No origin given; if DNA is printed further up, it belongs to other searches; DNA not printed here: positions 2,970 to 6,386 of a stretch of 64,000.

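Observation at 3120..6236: The 'xanthan lyase' family protein looks like a Zn amidase split by an inserted carbohydrate-binding domain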

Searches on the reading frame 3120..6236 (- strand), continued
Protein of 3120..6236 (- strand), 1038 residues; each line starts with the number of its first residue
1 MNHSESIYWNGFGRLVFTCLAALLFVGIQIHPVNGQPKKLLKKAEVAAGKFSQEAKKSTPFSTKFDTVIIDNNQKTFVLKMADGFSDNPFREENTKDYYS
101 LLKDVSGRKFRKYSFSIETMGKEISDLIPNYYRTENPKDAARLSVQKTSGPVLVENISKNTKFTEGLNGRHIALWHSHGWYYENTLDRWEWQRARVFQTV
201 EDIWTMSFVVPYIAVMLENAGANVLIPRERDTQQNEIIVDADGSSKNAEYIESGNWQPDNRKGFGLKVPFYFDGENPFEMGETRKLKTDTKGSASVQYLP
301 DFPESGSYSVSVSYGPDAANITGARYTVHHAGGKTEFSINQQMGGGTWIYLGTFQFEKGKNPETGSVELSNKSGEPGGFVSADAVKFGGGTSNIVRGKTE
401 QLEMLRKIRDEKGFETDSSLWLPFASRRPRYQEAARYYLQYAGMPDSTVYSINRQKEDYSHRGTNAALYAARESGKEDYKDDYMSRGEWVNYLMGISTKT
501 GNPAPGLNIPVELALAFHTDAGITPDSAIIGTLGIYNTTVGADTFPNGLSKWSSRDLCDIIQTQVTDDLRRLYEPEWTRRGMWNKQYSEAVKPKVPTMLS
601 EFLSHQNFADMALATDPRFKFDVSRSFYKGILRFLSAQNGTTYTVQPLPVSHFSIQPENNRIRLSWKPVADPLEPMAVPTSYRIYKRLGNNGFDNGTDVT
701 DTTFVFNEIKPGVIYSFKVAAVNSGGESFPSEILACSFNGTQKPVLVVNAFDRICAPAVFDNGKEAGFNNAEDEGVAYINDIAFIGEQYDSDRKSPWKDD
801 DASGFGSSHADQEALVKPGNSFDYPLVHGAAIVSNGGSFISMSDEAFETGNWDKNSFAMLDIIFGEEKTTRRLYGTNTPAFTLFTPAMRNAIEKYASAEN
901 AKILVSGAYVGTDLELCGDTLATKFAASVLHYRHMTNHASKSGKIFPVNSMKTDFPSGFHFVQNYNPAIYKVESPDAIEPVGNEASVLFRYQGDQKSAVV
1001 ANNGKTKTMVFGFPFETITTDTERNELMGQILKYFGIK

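Call 32: predict_structure(alignment_id=A1)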
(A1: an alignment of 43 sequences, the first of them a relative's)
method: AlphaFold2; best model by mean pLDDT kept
length: 1038 residues; sequences in the alignment: 43
mean_pLDDT: 63.1   pTM: 0.58
mean pLDDT of the five models: 63.1, 62.7, 61.4, 60.4, 56.4
residues with pLDDT >= 90: 168; 70-90: 301; 50-70: 214; < 50: 355
segments of 3 or more residues with pLDDT < 50: 1-6, 29-36, 129-139, 173-212, 225-234, 262-280, 389-400, 412-458, 472-493, 497-502, 509-541, 575-613, 752-821, 866-876, 965-973
pLDDT, mean of each block of 10 residues (from residue 1): 46 63 58 53 90 84 86 89 76 81 88 88 67 44 52 67 58 41 27 27 36 54 46 61 76 83 40 37 80 90 73 77 88 81 65 75 90 82 72 40 55 43 38 35 34 42 60 40 35 48 50 35 27 31 50 54 67 52 30 30 36 53 65 65 75 86 90 82 86 79 91 89 76 83 87 34 23 23 24 31 24 27 77 92 91 91 60 49 80 91 80 63 86 73 85 90 52 69 92 86 92 81 92 89
secondary structure, 60 per line:
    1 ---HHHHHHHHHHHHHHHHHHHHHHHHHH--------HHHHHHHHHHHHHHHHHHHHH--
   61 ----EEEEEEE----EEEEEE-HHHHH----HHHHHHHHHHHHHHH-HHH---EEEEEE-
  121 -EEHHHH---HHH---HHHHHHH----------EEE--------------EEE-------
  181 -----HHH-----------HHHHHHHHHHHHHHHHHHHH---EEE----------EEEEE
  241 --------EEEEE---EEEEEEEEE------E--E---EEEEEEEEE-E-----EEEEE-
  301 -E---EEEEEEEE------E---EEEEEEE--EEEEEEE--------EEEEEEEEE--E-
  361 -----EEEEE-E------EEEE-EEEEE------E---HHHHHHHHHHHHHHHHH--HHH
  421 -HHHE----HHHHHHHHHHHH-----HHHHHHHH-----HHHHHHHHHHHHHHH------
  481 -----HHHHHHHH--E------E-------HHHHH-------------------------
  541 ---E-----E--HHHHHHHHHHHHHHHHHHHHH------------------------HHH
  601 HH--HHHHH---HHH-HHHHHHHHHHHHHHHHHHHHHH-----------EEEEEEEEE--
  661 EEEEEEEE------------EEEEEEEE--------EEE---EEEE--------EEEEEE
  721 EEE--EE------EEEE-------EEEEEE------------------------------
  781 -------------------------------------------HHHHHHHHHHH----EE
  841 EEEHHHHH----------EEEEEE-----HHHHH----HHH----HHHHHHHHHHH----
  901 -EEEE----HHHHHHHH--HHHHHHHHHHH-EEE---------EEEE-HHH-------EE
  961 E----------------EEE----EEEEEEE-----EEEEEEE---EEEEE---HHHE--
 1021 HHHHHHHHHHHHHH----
elements in order (helices of 4 or more, strands of 3 or more residues): H4-29 H38-58 E65-71 E76-81 H83-87 H92-106 E114-119 H124-127 H137-143 E154-156 E171-173 H200-219 E223-225 E236-240 E249-253 E257-265 E279-287 E295-299 E306-313 E324-330 E333-339 E348-356 E366-370 E379-382 E384-388 H399-415 H430-441 H447-454 H460-474 H486-493 H511-515 H553-573 H598-602 H605-609 H617-638 E650-658 E661-668 E681-688 E697-699 E703-706 E715-723 E734-737 E745-750 H824-834 E839-843 H844-848 E859-864 H870-874 H886-896 E902-905 H910-917 H920-930 E932-934 E944-947 E959-961 E978-980 E985-991 E997-1003 E1007-1011 H1021-1034

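Call 35: find_homologous_proteins(query=P0237, max_evalue=0.00001)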
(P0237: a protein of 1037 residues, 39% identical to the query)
Query P0237 (1037 aa): 3116 proteins with E <= 0.00001 among 8000 candidates; the best 120 are listed.
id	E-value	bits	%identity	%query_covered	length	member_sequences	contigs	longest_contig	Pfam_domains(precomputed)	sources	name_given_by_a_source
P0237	0.0e+0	2422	100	100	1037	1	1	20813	PF25275.2,PF00041.28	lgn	-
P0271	1.9e-280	951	45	99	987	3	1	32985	PF25275.2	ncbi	-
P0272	1.3e-276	939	45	97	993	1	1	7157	PF25275.2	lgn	-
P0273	4.3e-275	934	45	99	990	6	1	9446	PF25275.2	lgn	-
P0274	9.2e-275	933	45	100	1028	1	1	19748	PF25275.2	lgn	-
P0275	1.0e-274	933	45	99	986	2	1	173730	PF25275.2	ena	-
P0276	1.3e-273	929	44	99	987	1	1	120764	PF25275.2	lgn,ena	-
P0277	3.7e-273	927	45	97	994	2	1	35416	PF25275.2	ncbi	-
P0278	5.9e-272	923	45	97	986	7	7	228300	PF25275.2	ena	-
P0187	2.6e-271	921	44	99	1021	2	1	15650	PF25275.2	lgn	-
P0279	1.3e-270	919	45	96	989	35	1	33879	PF25275.2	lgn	-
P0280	6.7e-270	917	45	96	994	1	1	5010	PF25275.2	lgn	-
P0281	4.0e-267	907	45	97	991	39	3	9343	PF25275.2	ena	-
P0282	1.6e-263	895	44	97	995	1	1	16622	PF25275.2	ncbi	-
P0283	3.7e-263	894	44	99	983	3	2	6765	PF25275.2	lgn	-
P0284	8.4e-263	893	44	96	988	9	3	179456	PF25275.2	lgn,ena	-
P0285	2.2e-262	892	46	96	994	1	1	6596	PF25275.2,PF00041.28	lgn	-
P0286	4.4e-262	891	44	99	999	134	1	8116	PF25275.2,PF00041.28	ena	-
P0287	6.8e-262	890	43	99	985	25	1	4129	PF25275.2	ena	-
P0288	2.4e-261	888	44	97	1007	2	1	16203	PF25275.2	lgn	-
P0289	2.3e-260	885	44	97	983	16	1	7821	PF25275.2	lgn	-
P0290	6.7e-260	883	45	97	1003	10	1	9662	PF25275.2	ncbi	ncbi:MAG: xanthan lyase [Alistipes sp.]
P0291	2.0e-259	882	44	97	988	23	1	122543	PF25275.2,PF00041.28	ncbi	-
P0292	2.6e-259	882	44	97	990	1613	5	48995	PF25275.2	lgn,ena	-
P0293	3.6e-259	881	43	100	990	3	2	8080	PF25275.2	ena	-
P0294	6.3e-259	880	42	99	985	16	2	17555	PF25275.2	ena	-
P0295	9.2e-259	880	43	100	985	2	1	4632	PF25275.2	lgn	-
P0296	1.3e-258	879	44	97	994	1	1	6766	PF25275.2,PF00041.28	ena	-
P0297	2.2e-258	878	44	97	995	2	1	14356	PF25275.2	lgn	-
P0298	2.8e-258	878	44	97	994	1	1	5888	PF25275.2,PF00041.28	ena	-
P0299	2.9e-258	878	44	100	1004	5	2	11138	PF25275.2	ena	-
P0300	3.1e-258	878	43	99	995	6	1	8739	PF25275.2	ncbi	ncbi:MAG: xanthan lyase [Alistipes sp.]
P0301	3.6e-258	878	43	100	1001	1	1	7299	PF25275.2,PF00041.28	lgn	-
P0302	3.6e-258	878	44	97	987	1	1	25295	PF25275.2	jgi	-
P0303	3.5e-257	874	44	97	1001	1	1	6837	PF25275.2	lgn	-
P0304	3.8e-257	874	44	97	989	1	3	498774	PF25275.2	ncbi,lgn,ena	-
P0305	8.4e-257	873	44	97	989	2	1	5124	PF25275.2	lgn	-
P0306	1.1e-256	873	43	97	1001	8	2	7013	PF25275.2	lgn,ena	-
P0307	1.4e-256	872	45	97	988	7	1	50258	PF25275.2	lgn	-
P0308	2.4e-256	872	45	97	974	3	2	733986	PF25275.2,PF00041.28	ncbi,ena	-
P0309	4.1e-256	871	43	100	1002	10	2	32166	PF25275.2,PF00041.28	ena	-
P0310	4.8e-256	871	44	100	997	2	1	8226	PF25275.2,PF00041.28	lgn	-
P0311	8.4e-256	870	44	97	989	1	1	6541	PF25275.2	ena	-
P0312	1.6e-255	869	44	96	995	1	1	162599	PF25275.2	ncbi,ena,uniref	ncbi:xanthan lyase [Alistipes sp.]|uniref:golvesin C-terminal-like domain-containing protein n=1 Tax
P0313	1.9e-255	869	44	99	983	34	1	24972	PF25275.2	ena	-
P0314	4.7e-255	867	45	97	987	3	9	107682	PF25275.2,PF00041.28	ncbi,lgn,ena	-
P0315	5.7e-255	867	42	100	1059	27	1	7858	PF25275.2,PF00041.28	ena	-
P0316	5.8e-255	867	42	100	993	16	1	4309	PF25275.2,PF01520.24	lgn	-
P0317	6.8e-255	867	44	97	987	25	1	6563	PF25275.2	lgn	-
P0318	7.1e-255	867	43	100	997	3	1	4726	PF25275.2,PF00041.28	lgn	-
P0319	1.0e-254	866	44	97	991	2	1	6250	PF25275.2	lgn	-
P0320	1.1e-254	866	45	97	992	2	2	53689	PF25275.2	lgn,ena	-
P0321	1.1e-254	866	42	100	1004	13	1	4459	PF25275.2,PF00041.28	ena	-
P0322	1.4e-254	866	42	99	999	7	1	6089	PF25275.2,PF00041.28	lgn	-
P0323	1.6e-254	866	44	97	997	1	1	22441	PF25275.2,PF00041.28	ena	-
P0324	1.9e-254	865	44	96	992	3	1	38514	PF25275.2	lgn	-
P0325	2.0e-254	865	44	100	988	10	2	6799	PF25275.2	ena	-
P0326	2.7e-254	865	42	100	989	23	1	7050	PF25275.2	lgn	-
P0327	3.0e-254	865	43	97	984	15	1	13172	PF25275.2,PF00041.28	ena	-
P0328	3.0e-254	865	44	100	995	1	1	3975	PF25275.2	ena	-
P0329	4.6e-254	864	43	97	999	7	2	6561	PF25275.2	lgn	-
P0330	5.3e-254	864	43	99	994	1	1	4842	PF25275.2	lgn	-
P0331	6.9e-254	864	44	97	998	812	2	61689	PF25275.2,PF00041.28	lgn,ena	-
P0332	8.4e-254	863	43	99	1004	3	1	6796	PF25275.2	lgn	-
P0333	8.5e-254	863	43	99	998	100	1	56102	PF25275.2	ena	-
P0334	9.8e-254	863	44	99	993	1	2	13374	PF25275.2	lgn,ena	-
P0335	1.2e-253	863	42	100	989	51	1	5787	PF25275.2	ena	-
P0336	1.2e-253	863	42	100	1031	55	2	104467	PF25275.2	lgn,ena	-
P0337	1.9e-253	862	42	100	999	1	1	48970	PF25275.2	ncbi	-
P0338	2.2e-253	862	42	100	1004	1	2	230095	PF25275.2,PF00041.28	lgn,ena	-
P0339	3.9e-253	861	43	96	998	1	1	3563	PF25275.2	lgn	-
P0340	4.9e-253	861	43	97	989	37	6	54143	PF25275.2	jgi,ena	-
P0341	5.4e-253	861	44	100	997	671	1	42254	PF25275.2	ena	-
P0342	5.7e-253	861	44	96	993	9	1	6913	PF25275.2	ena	-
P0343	6.3e-253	860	44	99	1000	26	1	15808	PF25275.2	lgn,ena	-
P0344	1.1e-252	860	43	100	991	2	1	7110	PF25275.2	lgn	-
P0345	1.1e-252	860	44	100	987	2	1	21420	PF25275.2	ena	-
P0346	1.4e-252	859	44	97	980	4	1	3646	PF25275.2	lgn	-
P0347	1.5e-252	859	45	96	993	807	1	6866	PF25275.2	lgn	-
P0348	1.9e-252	859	44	97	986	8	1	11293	PF25275.2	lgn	-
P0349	5.0e-252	857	42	100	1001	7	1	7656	PF25275.2,PF00041.28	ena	-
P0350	5.8e-252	857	43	100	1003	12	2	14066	PF25275.2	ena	-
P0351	6.1e-252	857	43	100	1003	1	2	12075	PF25275.2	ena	-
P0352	6.6e-252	857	43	100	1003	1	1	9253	PF25275.2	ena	-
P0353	7.7e-252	857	42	97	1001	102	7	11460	PF25275.2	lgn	-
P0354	1.1e-251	856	43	97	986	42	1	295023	PF25275.2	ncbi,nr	ncbi:MAG: xanthan lyase [Alistipes sp.]|nr:xanthan lyase [Alistipes sp.]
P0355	1.1e-251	856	44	97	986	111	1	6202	PF25275.2,PF00041.28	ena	-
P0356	1.2e-251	856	44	96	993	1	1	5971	PF25275.2,PF00041.28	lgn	-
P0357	1.3e-251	856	45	97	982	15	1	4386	PF25275.2,PF00041.28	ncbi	-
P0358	1.5e-251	856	42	100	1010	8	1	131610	PF25275.2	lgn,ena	-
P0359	1.6e-251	856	44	97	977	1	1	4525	PF25275.2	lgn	-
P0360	2.8e-251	855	42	100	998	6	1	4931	PF25275.2,PF00041.28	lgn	-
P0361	3.5e-251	855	45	96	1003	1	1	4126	PF25275.2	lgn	-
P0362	3.7e-251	855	43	99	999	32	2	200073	PF25275.2,PF00041.28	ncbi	-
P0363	4.0e-251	854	43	100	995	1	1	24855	PF25275.2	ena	-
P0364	4.4e-251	854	42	97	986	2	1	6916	PF25275.2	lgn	-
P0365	5.7e-251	854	43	100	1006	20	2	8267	PF25275.2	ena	-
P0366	6.9e-251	854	44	100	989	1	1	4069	PF25275.2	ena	-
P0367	7.0e-251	854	43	100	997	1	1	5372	PF25275.2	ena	-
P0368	8.2e-251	853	44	97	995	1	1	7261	PF25275.2,PF00041.28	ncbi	-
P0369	8.7e-251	853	44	96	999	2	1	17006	PF25275.2,PF00041.28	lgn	-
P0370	8.8e-251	853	44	96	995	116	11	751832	PF25275.2,PF00041.28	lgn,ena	-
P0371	9.1e-251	853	44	97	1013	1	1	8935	PF25275.2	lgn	-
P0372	1.0e-250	853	43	97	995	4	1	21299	PF25275.2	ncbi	ncbi:MAG: xanthan lyase [Alistipes sp.]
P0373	1.5e-250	853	42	100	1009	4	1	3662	PF25275.2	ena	-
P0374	1.9e-250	852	41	100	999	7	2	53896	PF25275.2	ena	-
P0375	2.0e-250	852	43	96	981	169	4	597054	PF25275.2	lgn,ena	-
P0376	3.0e-250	852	44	96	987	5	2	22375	PF25275.2,PF00041.28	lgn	-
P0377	3.3e-250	851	43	97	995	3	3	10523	PF25275.2,PF00041.28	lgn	-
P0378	4.0e-250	851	42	100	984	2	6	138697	PF25275.2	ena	-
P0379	4.5e-250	851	42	100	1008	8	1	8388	PF25275.2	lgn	-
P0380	6.1e-250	850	43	97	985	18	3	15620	PF25275.2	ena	-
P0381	7.4e-250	850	43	100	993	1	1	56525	PF25275.2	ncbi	-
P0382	8.2e-250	850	44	97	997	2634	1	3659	PF25275.2,PF00041.28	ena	-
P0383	9.7e-250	850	44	97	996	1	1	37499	PF25275.2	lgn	-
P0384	1.2e-249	850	44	96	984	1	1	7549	PF25275.2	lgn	-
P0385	1.3e-249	849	43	97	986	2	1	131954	PF25275.2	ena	-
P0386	1.6e-249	849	41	100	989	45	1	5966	PF25275.2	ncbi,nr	ncbi:MAG: xanthan lyase [Alistipes sp.]|nr:xanthan lyase [Alistipes sp.]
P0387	2.2e-249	849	45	96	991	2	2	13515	PF25275.2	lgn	-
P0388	2.4e-249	849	44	97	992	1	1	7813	PF25275.2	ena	-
